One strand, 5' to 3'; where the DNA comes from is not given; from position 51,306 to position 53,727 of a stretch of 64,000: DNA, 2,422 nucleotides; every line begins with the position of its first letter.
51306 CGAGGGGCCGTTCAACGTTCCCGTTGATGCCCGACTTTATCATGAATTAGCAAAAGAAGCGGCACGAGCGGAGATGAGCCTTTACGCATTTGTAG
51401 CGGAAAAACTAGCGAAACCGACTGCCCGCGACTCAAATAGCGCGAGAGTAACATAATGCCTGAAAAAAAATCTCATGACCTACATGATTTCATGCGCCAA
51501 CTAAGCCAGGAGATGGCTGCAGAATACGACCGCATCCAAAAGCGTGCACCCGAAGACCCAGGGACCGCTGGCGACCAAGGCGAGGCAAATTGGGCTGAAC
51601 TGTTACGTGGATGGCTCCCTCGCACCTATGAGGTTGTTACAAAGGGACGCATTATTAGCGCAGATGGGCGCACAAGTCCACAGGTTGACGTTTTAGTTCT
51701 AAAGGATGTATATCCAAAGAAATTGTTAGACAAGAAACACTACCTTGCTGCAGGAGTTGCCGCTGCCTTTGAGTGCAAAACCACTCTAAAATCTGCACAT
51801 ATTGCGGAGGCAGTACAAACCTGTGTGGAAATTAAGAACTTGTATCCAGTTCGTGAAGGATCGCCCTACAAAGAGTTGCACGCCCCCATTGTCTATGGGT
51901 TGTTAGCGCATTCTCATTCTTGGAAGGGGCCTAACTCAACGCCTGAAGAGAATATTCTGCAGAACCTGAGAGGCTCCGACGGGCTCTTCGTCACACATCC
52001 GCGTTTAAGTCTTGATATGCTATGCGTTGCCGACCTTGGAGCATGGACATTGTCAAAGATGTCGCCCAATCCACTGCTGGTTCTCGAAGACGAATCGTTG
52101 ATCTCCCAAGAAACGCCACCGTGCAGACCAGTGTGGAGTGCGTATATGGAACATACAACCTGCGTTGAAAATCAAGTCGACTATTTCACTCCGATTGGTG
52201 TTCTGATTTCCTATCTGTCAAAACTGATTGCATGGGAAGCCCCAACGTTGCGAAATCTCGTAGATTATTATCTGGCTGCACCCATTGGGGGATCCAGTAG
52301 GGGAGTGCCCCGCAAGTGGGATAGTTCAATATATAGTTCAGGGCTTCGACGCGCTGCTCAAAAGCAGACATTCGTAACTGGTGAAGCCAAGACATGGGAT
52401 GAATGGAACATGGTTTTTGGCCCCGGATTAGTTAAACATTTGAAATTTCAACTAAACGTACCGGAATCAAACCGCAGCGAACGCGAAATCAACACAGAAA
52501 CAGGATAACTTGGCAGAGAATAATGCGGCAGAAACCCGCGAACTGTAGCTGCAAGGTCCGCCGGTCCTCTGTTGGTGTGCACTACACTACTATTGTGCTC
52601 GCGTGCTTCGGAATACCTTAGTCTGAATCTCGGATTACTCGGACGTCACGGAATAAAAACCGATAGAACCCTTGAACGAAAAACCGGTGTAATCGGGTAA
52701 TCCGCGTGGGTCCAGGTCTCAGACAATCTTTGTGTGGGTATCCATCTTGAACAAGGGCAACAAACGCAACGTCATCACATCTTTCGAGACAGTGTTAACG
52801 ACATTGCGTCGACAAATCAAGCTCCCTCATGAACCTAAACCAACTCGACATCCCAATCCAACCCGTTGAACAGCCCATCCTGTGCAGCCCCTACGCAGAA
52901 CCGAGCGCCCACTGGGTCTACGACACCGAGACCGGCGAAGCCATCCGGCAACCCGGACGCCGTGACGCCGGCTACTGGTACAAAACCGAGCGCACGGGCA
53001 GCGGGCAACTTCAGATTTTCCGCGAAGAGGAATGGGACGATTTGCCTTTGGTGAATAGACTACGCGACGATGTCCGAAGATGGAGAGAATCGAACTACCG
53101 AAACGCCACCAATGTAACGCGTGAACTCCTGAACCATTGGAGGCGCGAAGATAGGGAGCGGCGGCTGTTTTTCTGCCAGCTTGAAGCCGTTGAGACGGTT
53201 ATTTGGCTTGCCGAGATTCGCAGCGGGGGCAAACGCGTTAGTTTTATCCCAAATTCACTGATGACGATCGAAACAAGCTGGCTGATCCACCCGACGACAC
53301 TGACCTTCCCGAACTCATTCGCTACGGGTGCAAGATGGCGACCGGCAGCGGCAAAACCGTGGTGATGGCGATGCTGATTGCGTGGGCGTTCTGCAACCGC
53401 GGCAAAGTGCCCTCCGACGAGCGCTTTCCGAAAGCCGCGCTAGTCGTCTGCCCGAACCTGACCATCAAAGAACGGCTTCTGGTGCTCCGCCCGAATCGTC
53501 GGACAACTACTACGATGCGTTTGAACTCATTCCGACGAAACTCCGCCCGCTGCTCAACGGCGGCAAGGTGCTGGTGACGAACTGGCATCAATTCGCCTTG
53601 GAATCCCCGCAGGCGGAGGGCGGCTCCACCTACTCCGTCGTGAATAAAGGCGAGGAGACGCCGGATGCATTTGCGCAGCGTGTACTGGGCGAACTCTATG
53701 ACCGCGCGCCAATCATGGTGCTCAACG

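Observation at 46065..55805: Composite defense island: HTH-ImmA/DUF4411, Type III mod, an unknown 360-aa gene, hicAB plus nuclease, and a frameshifted Type III res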

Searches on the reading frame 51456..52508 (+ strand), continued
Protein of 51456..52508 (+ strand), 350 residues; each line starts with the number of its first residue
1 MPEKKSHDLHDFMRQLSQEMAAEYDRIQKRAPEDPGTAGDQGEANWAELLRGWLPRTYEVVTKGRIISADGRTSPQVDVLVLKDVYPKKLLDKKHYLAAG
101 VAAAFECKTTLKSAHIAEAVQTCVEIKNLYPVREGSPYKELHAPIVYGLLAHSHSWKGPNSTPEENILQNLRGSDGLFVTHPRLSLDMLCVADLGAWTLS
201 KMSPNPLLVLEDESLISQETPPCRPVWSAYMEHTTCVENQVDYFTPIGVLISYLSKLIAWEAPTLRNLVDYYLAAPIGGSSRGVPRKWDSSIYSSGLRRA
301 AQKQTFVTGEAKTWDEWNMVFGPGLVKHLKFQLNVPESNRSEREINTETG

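Call 79: search_dna_similar(query=window:51456-52508:+, collection=plasmids, mode=protein, max_rows=15)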
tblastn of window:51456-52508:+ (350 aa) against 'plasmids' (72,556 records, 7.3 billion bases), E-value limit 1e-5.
Records with a match: 58; places in all: 59; records where one place covers at least 80% of the query: 7.
Best place of each record, by identity: <60% 58.
By first word of the organism name: Acinetobacter 13; Rhizobium 6; Klebsiella 6; Agrobacterium 4; Escherichia 3; Acetobacter 2; Proteus 2; Citrobacter 2; Enterobacter 2; Vibrio 1; and 17 more.
By predicted mobility (MOB-suite, as given by PLSDB): conjugative 34; mobilizable 16; non-mobilizable 8.
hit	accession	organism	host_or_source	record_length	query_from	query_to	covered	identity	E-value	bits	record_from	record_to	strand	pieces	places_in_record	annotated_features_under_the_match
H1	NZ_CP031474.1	Vibrio coralliilyticus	Oyster larvae,Bacterium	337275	4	321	91%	46.1%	6e-83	281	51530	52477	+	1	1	DUF6602 domain-containing protein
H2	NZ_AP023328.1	Acetobacter aceti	-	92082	7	321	90%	43.8%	4e-82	279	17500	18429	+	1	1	DUF6602 domain-containing protein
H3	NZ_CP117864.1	Novacetimonas hansenii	cell culture,Sugarcane exudate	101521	7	321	90%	43.4%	9e-82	278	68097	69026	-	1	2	DUF6602 domain-containing protein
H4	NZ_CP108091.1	Streptomyces virginiae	-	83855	5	322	91%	38.4%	1e-58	211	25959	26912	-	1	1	DUF6602 domain-containing protein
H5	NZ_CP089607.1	Rhodococcus qingshengii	cell culture,activated sludge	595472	8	319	89%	37.8%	2e-41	161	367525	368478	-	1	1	DUF6602 domain-containing protein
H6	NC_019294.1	Psychrobacter sp. DAB_AL43B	little auks guano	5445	7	297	83%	33.8%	3e-43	166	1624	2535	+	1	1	DUF6602 domain-containing protein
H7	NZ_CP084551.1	Arthrobacter sp. FW306-07-I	isolate,terrestrial sediment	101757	7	288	81%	29.3%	6e-31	130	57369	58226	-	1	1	DUF6602 domain-containing protein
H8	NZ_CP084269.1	Caballeronia sp. Lep1P3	Leptoglossus zonatus,Cell culture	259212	9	198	54%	28.9%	4e-8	63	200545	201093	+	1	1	DUF6602 domain-containing protein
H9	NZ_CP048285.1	Rhizobium leguminosarum bv. viciae 248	Fava bean,whole organism,nodules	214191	16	213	57%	27.1%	4e-7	59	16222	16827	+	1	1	DUF6602 domain-containing protein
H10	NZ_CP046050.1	Proteus mirabilis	Swine,stool sample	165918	16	202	53%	28.6%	6e-8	62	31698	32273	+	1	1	nucC: DUF6602 domain-containing protein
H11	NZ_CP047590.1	Proteus mirabilis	chicken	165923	16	202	53%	28.6%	6e-8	62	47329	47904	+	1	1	nucC: DUF6602 domain-containing protein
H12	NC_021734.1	Acinetobacter baumannii BJAB0715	-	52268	27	211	53%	28.7%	1e-9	67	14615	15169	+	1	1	DUF6602 domain-containing protein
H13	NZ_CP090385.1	Acinetobacter towneri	-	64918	27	211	53%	28.7%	1e-9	67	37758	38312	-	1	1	DUF6602 domain-containing protein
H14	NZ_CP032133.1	Acinetobacter chinensis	Culture,Sewage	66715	27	211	53%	28.7%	1e-9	67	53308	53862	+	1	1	DUF6602 domain-containing protein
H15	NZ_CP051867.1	Acinetobacter baumannii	Homo sapiens,cell culture,sputum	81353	27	211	53%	28.7%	1e-9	67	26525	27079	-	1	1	DUF6602 domain-containing protein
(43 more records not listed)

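Call 80: search_dna_similar(query=window:51456-52508:+, collection=phages, mode=protein, max_rows=10)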
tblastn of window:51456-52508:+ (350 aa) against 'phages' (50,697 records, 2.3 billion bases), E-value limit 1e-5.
No match.

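Call 81: get_annotated_region(hit=H1, flank=5000)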
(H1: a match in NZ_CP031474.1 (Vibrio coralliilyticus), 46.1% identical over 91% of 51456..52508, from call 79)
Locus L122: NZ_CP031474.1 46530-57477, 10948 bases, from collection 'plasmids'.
description: Vibrio coralliilyticus strain RE22 plasmid p337, complete sequence
organism: Vibrio coralliilyticus (NCBI taxid 190893)
taxonomy: Bacteria; Pseudomonadota; Gammaproteobacteria; Vibrionales; Vibrionaceae; Vibrio; Vibrio coralliilyticus
host: -; source: Oyster larvae,Bacterium; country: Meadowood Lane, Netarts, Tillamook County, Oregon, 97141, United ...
typing (MOB-suite, as given by PLSDB): mobilizable; replicon rep_cluster_564; relaxase MOBF
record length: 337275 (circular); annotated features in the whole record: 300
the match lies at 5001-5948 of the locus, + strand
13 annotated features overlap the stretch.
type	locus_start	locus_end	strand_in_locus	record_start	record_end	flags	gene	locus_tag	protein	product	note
CDS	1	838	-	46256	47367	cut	-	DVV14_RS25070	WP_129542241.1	IS3 family transposase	-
CDS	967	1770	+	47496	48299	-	-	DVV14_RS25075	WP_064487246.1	hypothetical protein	-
CDS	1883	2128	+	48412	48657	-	-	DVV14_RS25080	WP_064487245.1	hypothetical protein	-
CDS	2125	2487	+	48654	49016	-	-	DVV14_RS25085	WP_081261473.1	hypothetical protein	-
CDS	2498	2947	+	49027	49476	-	-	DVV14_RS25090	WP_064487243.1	hypothetical protein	-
CDS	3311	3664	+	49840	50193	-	-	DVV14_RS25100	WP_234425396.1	hypothetical protein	-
CDS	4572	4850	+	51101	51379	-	-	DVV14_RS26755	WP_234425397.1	hypothetical protein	-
CDS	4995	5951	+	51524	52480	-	-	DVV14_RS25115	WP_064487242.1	DUF6602 domain-containing protein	-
CDS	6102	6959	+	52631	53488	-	-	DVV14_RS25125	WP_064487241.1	hypothetical protein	-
CDS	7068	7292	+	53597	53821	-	-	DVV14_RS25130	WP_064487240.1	hypothetical protein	-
CDS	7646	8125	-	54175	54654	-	-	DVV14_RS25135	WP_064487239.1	hypothetical protein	-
CDS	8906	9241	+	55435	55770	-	-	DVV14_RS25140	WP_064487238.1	helix-turn-helix transcriptional regulator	-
CDS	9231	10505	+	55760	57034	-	-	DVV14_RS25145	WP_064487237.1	HipA domain-containing protein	-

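Call 82: get_annotated_region(hit=H2, flank=5000)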
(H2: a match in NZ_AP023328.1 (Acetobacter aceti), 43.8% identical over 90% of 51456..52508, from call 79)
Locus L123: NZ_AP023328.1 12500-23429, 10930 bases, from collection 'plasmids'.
description: Acetobacter aceti strain JCM20276 plasmid pAAJCM20276_2, complete sequence
organism: Acetobacter aceti (NCBI taxid 435)
taxonomy: Bacteria; Pseudomonadota; Alphaproteobacteria; Rhodospirillales; Acetobacteraceae; Acetobacter; Acetobacter aceti
host: -; source: -; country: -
typing (MOB-suite, as given by PLSDB): conjugative; replicon rep_cluster_1336; relaxase MOBF,MOBP; mating-pair formation MPF_T
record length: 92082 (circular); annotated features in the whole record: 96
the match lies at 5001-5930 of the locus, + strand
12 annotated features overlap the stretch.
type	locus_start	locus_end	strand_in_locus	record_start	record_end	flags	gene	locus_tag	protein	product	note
CDS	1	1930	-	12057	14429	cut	-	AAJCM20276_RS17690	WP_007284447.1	VirB4 family type IV secretion/conjugal transfer ATPase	-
CDS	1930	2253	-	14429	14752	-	-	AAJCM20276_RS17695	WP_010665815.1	type IV secretion system protein VirB3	-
CDS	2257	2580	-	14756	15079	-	-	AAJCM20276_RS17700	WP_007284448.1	TrbC/VirB2 family protein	-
CDS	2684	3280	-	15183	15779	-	-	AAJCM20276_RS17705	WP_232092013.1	lytic transglycosylase domain-containing protein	-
CDS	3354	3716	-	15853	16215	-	-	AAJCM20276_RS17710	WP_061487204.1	hypothetical protein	-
CDS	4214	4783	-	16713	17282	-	-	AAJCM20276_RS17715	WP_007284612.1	recombinase family protein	GO:0006310 - DNA recombination [Evidence IEA]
CDS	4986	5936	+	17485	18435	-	-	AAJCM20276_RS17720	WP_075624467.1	DUF6602 domain-containing protein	-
CDS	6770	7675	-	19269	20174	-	-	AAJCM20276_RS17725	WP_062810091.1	replication protein RepA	-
CDS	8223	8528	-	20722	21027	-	-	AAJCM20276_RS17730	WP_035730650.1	WGR domain-containing protein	-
CDS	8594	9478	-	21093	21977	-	-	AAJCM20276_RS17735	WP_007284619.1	Abi family protein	-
CDS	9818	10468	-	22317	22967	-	-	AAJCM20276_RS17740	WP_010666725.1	hypothetical protein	-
CDS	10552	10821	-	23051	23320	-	-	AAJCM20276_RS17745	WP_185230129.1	hypothetical protein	-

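Call 83: get_annotated_region(hit=H6, flank=3000)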
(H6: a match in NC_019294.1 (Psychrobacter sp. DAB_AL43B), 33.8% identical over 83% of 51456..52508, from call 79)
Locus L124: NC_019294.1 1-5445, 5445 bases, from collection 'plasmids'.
description: Psychrobacter sp. DAB_AL43B plasmid pP43BP2, complete sequence
organism: Psychrobacter sp. DAB_AL43B (NCBI taxid 1028416)
taxonomy: Bacteria; Pseudomonadota; Gammaproteobacteria; Moraxellales; Moraxellaceae; Psychrobacter; Psychrobacter sp. DAB AL43B
host: -; source: little auks guano; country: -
typing (MOB-suite, as given by PLSDB): mobilizable; replicon rep_cluster_648; relaxase MOBV
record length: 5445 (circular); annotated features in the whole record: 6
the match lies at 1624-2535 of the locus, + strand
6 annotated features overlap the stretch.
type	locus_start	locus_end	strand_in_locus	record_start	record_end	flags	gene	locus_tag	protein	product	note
CDS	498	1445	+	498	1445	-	repM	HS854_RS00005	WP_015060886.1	replication initiation protein RepM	GO:0006270 - DNA replication initiation [Evidence IEA]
CDS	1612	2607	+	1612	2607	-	-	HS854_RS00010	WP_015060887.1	DUF6602 domain-containing protein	-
CDS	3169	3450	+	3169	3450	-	-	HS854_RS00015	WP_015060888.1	hypothetical protein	-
CDS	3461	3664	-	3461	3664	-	-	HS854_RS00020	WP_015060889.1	type II toxin-antitoxin system RelB/DinJ family antitoxin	GO:0006355 - regulation of DNA-templated transcription [Evidence IEA]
CDS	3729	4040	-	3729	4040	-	-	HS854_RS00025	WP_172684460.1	hypothetical protein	-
CDS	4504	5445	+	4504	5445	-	mobV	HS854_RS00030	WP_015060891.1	MobV family relaxase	GO:0006310 - DNA recombination [Evidence IEA]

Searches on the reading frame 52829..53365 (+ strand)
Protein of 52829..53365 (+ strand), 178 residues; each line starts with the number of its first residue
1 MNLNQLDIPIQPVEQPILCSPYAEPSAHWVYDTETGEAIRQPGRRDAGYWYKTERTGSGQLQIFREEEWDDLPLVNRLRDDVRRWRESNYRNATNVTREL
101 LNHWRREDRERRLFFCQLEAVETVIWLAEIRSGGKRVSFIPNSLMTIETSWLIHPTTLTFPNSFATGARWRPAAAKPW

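Call 3: search_protein_families(library=pfam, proteins=[window:52829-53365:+], max_evalue=0.01)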
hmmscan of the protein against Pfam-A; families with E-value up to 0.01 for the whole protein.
window:52829-53365:+ (178 aa): 0 families

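Call 4: search_protein_families(library=padloc, proteins=[window:52829-53365:+], max_evalue=0.01)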
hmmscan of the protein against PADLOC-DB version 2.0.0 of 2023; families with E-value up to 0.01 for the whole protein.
window:52829-53365:+ (178 aa): 0 families

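Call 8: search_protein_families(library=ncbifam, proteins=[window:52829-53365:+], max_evalue=0.01)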
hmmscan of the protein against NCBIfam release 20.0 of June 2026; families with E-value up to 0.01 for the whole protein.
window:52829-53365:+ (178 aa): 1 family
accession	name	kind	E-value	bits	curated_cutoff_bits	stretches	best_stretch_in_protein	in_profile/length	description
NF046055.1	restr_BPTD_3080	equivalog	4.7e-36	124.1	800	1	13-138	1-135/970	BPTD_3080 family restriction endonuclease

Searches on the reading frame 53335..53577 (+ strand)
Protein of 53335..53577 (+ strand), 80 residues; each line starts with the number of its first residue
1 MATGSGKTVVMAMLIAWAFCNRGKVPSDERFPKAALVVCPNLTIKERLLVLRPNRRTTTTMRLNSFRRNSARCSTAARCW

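Call 8: search_protein_families(library=ncbifam, proteins=[window:53335-53577:+], max_evalue=0.01)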
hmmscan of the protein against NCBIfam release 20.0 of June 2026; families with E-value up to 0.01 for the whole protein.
window:53335-53577:+ (80 aa): 1 family
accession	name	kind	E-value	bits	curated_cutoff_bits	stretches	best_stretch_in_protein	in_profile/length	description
NF046055.1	restr_BPTD_3080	equivalog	3e-23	81.7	800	1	1-57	159-215/970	BPTD_3080 family restriction endonuclease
